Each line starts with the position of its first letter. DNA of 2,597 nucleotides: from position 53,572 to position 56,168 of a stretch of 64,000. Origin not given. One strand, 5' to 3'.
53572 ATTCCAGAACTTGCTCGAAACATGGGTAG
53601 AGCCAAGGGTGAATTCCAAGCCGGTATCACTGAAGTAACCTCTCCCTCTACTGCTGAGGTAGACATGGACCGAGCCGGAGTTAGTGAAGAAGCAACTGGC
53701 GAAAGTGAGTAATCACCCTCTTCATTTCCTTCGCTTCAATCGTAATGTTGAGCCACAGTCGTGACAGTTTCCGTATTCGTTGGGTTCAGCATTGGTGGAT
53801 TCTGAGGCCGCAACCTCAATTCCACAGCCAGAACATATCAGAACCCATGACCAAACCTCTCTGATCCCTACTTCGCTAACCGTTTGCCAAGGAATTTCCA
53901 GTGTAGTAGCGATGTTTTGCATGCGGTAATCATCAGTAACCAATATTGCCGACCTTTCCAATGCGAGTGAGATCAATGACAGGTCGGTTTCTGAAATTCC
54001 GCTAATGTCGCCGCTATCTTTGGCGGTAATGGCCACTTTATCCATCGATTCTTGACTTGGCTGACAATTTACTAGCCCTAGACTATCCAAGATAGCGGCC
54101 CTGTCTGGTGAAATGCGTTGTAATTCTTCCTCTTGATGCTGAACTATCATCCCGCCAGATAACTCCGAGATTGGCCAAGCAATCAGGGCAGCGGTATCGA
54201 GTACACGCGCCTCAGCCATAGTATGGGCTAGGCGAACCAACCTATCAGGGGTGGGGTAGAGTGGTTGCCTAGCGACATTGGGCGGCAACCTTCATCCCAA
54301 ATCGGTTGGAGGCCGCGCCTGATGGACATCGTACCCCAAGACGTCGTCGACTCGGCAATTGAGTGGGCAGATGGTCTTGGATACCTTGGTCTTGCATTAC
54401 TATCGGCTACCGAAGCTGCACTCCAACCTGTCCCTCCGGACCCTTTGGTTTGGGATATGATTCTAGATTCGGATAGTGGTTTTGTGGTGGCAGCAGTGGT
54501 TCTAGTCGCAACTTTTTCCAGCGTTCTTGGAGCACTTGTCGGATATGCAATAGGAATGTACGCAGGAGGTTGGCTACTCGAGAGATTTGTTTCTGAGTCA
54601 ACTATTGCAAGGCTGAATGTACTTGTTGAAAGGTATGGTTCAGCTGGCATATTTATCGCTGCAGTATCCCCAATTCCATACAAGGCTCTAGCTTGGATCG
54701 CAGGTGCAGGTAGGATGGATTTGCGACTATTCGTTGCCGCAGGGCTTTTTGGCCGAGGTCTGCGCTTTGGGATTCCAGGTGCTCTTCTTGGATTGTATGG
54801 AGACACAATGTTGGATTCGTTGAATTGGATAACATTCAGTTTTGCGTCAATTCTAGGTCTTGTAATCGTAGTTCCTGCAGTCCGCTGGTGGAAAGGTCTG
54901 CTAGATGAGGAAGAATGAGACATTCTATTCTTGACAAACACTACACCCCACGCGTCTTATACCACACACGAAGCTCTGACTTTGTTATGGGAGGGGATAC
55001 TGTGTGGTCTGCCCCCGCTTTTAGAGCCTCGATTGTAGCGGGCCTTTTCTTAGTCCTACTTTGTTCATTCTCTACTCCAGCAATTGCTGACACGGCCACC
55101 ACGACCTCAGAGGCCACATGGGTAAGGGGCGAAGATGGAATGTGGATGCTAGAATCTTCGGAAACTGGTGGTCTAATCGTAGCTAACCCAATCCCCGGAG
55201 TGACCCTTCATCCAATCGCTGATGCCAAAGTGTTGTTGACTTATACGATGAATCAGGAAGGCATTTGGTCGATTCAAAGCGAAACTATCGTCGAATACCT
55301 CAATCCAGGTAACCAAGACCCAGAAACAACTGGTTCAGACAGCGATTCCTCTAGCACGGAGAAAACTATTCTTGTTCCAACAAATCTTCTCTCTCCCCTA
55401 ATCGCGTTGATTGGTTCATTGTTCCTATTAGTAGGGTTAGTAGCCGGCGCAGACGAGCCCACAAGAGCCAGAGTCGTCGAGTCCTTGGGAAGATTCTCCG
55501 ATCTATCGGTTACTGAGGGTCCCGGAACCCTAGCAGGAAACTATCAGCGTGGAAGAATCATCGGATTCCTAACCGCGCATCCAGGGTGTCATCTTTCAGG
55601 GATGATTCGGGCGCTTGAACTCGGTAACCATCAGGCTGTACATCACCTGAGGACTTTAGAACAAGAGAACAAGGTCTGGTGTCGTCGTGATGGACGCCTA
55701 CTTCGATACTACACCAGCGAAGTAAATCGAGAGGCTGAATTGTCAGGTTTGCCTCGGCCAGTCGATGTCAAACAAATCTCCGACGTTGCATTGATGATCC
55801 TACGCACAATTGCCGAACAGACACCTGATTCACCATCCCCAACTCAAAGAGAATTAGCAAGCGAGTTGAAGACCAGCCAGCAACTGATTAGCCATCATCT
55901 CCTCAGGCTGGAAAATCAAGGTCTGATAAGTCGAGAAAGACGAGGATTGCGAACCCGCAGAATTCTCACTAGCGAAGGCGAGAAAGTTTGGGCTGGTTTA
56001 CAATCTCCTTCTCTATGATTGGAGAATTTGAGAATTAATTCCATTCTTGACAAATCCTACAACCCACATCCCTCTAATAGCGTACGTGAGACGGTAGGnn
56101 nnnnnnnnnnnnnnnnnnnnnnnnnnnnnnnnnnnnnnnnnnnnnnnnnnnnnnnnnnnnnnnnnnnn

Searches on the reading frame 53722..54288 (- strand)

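Call 48: search_protein_families(library=pfam, proteins=[window:53722-54288:-], max_evalue=0.01)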
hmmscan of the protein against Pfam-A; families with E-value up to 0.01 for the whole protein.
window:53722-54288:- (188 aa): 2 families
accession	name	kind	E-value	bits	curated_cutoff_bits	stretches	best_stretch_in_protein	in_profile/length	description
PF17146.10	PIN_6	-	9.2e-07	29.7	27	1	29-111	2-86/87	PIN domain of ribonuclease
PF20698.3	PIN-TPR-GreABC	-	0.00047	20.9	27.8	1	47-128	59-137/138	PIN domain associated with the TPR-GreAB-C-PIN system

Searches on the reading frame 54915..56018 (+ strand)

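Call 48: search_protein_families(library=pfam, proteins=[window:54915-56018:+], max_evalue=0.01)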
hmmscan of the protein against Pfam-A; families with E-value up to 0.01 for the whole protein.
window:54915-56018:+ (367 aa): 13 families
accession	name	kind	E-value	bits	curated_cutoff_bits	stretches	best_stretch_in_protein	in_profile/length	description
PF24266.1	HTH_HVO_0163_N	-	5.5e-12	46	31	1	211-271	3-63/70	HVO_0163, N-terminal HTH domain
PF12802.13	MarR_2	-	2.5e-08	34.4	27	1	288-343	3-55/61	MarR family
PF01022.26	HTH_5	-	2.1e-06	28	22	1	312-339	19-46/47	Bacterial regulatory protein, arsR family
PF01047.28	MarR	-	2.4e-06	27.7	24.6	1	290-342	3-51/59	MarR family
PF13412.12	HTH_24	-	2.8e-05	24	21.9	1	293-338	6-47/48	Winged helix-turn-helix DNA-binding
PF12840.13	HTH_20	-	3.3e-05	24.2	27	0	290-338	4-48/51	Helix-turn-helix domain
PF13545.12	HTH_Crp_2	-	0.00015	22.1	27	1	307-345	21-59/70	Crp-like helix-turn-helix domain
PF01726.22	LexA_DNA_bind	-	0.00072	19.7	23.7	1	308-342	25-60/65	LexA DNA binding domain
PF22665.2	DUF6293_C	-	0.0012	19.6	27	0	291-358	13-97/101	DUF6293 C-terminal winged helix domain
PF04703.18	FaeA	-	0.0014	19.4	20.7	0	214-254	4-45/62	FaeA-like protein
PF00392.27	GntR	-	0.0018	18.4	27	1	303-343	19-59/64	Bacterial regulatory proteins, gntR family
PF02082.26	Rrf2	-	0.0023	18.5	30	1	289-341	5-56/132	Iron-dependent Transcriptional regulator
PF17778.7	BLACT_WH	-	0.0027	18.1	22.8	0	325-342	25-42/46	Beta-lactamase associated winged helix domain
